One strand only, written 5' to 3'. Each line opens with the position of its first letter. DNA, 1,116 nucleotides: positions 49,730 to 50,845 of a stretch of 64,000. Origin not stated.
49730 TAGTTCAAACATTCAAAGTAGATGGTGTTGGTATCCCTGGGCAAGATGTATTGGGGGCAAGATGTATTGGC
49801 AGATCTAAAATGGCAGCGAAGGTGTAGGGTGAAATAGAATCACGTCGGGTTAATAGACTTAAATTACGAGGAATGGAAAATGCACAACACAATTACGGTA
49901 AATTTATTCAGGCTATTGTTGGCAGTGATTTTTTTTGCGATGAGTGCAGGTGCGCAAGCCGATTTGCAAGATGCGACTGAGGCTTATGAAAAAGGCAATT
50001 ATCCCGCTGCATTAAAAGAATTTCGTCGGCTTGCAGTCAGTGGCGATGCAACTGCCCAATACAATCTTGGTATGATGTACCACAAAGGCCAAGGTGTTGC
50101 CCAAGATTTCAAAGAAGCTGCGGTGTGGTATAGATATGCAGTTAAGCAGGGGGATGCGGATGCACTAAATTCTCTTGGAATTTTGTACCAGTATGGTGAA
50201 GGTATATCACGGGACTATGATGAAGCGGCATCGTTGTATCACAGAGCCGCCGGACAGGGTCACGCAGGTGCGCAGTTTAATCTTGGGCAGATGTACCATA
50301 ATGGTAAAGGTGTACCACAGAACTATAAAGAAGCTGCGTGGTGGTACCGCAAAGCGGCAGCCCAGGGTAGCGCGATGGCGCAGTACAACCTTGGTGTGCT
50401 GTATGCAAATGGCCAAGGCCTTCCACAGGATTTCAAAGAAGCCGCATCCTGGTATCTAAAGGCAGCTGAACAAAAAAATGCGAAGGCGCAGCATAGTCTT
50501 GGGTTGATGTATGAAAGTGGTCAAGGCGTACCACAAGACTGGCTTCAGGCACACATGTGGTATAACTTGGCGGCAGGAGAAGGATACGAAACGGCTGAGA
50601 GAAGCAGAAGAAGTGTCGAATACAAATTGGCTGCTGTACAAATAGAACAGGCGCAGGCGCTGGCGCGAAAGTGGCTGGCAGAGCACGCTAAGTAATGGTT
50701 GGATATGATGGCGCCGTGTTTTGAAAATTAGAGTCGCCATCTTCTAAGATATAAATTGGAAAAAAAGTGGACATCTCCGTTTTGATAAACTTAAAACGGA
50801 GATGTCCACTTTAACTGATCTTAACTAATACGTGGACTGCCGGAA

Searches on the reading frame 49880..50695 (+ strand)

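Call 18: search_protein_families(library=pfam, proteins=[window:49880-50695:+], max_evalue=0.001)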
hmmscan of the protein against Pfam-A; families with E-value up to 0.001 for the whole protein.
window:49880-50695:+ (271 aa): 2 families
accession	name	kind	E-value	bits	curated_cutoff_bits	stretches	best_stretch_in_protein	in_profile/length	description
PF08238.18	Sel1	-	1.9e-47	158.4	30.7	5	131-164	3-36/36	Sel1 repeat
PF13432.12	TPR_16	-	1.6e-08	35.3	32.7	1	32-94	4-64/65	Tetratricopeptide repeat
